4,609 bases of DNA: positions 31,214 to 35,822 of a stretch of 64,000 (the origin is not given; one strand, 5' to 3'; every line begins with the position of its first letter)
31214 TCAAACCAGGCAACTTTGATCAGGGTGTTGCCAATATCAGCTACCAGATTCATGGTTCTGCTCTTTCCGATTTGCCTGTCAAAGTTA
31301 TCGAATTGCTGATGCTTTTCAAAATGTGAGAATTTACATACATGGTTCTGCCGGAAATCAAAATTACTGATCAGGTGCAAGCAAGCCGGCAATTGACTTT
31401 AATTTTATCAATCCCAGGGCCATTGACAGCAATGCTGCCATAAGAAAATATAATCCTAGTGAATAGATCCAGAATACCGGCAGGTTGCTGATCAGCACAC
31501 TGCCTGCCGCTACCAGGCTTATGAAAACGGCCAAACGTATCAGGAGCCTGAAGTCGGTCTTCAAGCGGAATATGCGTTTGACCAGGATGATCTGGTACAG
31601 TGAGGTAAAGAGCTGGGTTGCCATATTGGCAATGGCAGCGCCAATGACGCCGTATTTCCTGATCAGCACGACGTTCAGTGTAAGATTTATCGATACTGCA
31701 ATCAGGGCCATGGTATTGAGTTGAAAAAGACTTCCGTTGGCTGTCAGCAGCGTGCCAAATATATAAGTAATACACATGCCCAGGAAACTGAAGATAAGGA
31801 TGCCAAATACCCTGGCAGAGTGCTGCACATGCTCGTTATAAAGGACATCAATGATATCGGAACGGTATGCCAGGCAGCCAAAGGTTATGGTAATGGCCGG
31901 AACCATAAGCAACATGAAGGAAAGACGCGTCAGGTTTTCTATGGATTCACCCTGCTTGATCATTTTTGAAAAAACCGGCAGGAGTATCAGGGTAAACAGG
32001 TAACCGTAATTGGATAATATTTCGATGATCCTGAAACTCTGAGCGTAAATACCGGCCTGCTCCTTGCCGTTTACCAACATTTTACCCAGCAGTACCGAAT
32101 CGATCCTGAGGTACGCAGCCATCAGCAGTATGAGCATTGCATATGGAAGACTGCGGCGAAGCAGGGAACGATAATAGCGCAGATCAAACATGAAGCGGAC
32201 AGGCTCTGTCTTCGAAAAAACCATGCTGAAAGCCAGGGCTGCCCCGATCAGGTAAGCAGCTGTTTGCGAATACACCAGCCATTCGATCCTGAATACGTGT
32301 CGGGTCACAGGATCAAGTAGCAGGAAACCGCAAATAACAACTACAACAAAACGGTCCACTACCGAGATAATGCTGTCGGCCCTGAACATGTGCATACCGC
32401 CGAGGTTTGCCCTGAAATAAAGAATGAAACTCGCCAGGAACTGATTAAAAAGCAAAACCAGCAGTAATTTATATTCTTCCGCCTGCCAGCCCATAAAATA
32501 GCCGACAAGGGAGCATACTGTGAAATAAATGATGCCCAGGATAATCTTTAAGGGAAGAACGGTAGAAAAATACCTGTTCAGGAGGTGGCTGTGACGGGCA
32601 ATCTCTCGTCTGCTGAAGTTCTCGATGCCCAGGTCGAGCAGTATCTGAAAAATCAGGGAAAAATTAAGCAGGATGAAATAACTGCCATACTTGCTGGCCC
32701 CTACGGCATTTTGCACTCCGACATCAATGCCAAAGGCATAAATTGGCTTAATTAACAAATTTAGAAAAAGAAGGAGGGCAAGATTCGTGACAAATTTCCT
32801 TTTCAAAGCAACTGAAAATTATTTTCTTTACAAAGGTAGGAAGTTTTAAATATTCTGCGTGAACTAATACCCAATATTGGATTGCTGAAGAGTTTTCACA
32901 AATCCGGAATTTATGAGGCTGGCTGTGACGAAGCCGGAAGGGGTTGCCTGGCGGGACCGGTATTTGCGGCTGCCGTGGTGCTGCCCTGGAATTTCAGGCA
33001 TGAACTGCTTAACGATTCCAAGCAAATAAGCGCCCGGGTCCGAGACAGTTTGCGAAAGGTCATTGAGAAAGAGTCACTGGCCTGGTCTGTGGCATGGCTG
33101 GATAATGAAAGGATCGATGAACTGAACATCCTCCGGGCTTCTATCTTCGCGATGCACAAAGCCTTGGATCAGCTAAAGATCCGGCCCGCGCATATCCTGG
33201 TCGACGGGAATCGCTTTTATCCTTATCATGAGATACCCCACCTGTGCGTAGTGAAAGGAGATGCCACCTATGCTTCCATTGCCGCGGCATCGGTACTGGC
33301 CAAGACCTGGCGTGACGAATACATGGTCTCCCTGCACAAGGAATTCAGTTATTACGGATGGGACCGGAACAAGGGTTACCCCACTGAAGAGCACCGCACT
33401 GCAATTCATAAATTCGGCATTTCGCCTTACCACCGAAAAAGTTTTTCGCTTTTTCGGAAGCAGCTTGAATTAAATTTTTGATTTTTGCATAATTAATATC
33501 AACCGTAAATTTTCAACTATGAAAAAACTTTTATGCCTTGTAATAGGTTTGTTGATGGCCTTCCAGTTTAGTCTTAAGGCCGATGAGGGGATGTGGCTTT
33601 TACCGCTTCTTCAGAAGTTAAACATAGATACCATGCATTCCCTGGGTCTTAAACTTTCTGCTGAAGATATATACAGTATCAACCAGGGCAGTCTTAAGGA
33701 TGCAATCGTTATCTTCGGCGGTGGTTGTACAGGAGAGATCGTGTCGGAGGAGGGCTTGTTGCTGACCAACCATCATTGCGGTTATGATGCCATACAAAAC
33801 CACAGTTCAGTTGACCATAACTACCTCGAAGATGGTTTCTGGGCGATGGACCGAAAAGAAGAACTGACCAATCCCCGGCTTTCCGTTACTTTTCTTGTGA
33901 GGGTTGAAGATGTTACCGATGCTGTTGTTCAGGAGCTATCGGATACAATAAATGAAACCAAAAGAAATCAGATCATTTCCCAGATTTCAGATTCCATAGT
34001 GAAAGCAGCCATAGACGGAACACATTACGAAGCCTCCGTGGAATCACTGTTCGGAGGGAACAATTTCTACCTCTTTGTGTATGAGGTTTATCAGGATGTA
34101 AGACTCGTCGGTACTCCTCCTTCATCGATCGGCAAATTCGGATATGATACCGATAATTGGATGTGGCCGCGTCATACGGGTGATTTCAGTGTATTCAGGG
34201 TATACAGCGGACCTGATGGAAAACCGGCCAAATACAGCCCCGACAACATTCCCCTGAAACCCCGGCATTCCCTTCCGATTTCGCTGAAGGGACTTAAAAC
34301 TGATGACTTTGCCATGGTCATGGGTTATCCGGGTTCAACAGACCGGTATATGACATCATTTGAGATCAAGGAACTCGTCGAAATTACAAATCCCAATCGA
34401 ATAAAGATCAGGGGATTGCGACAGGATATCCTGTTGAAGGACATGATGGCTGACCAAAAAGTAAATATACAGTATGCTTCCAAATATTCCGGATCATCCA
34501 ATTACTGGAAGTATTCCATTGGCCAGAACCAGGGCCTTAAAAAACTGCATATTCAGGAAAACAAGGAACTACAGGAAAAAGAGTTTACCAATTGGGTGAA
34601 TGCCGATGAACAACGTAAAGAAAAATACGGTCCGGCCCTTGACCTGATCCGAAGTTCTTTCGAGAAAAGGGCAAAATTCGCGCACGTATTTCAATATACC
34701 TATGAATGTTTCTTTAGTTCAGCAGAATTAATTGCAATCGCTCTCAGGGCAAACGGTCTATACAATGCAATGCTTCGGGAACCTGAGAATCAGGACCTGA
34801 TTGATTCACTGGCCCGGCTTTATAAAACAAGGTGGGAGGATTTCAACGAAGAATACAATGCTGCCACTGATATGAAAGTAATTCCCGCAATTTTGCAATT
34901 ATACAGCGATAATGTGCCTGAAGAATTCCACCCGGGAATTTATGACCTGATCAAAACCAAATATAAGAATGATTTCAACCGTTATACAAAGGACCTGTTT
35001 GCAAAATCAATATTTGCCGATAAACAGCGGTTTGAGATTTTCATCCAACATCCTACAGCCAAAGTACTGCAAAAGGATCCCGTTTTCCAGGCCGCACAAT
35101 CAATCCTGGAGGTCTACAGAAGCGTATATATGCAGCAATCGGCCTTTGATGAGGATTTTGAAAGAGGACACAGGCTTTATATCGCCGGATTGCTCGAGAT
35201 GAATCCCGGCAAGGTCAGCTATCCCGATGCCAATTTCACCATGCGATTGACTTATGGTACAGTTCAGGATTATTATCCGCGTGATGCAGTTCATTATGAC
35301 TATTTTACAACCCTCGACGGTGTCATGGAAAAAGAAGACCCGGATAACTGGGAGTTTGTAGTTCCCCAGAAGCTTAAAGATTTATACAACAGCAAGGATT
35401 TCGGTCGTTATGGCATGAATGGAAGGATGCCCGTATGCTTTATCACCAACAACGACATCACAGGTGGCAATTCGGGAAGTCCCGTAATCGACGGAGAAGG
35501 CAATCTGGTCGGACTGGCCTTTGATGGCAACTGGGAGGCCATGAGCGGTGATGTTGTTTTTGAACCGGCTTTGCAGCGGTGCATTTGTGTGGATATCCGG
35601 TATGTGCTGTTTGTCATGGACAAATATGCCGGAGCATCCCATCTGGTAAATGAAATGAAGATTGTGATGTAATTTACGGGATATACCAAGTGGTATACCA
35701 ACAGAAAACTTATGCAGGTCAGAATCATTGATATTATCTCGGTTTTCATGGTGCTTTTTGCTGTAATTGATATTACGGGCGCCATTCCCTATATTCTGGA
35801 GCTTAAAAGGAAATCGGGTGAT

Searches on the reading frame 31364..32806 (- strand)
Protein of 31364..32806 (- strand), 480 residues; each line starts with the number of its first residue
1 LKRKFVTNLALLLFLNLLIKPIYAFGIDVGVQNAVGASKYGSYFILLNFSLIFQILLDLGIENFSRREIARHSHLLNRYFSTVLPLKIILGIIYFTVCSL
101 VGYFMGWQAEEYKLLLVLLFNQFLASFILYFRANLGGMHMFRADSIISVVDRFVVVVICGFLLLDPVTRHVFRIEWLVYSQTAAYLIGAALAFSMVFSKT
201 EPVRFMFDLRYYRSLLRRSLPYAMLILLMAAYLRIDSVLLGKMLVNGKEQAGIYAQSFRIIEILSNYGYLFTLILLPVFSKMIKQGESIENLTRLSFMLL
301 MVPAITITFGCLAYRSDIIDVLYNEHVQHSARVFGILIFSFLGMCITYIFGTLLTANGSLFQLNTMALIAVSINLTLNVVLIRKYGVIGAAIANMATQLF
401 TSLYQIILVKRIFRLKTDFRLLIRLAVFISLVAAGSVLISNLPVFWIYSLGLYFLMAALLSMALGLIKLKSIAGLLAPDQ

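Call 10: search_protein_families(library=pfam, proteins=[window:31364-32806:-], max_evalue=0.001)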
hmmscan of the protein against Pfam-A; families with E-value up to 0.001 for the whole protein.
window:31364-32806:- (480 aa): 1 family
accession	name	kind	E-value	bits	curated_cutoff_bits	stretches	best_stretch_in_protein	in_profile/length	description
PF01943.22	Polysacc_synt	-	1.5e-17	64.4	28.2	1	12-282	7-273/274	Polysaccharide biosynthesis protein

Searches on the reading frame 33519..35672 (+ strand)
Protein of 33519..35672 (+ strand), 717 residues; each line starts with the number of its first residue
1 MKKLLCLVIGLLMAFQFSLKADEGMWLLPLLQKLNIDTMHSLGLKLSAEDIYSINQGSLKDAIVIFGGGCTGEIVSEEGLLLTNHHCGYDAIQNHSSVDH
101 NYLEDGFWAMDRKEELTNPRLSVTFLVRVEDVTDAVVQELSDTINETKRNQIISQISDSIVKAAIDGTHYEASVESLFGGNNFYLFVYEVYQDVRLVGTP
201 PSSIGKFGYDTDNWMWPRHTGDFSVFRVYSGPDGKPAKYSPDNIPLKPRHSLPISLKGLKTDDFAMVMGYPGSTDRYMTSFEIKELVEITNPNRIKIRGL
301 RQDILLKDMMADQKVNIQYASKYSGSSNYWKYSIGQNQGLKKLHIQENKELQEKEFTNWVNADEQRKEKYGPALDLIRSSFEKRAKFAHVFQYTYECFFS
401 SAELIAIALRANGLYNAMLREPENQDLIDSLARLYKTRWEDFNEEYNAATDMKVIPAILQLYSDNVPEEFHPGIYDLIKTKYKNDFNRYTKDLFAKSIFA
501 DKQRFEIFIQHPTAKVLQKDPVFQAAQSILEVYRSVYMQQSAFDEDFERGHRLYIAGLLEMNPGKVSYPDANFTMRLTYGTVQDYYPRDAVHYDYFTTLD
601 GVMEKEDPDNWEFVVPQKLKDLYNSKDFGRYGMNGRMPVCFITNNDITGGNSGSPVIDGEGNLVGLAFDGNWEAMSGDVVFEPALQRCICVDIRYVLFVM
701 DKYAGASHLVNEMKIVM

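Call 10: search_protein_families(library=pfam, proteins=[window:33519-35672:+], max_evalue=0.001)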
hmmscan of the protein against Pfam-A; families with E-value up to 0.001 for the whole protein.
window:33519-35672:+ (717 aa): 3 families
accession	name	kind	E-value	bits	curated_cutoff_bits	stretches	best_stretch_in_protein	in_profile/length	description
PF10459.15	Peptidase_S46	-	9.3e-252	838.1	22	1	21-715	1-698/698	Peptidase S46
PF13365.12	Trypsin_2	-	1.9e-07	32.3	27.6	0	642-666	120-144/144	Trypsin-like peptidase domain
PF00089.32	Trypsin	-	0.00012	22.4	20.6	0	69-94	26-52/220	Trypsin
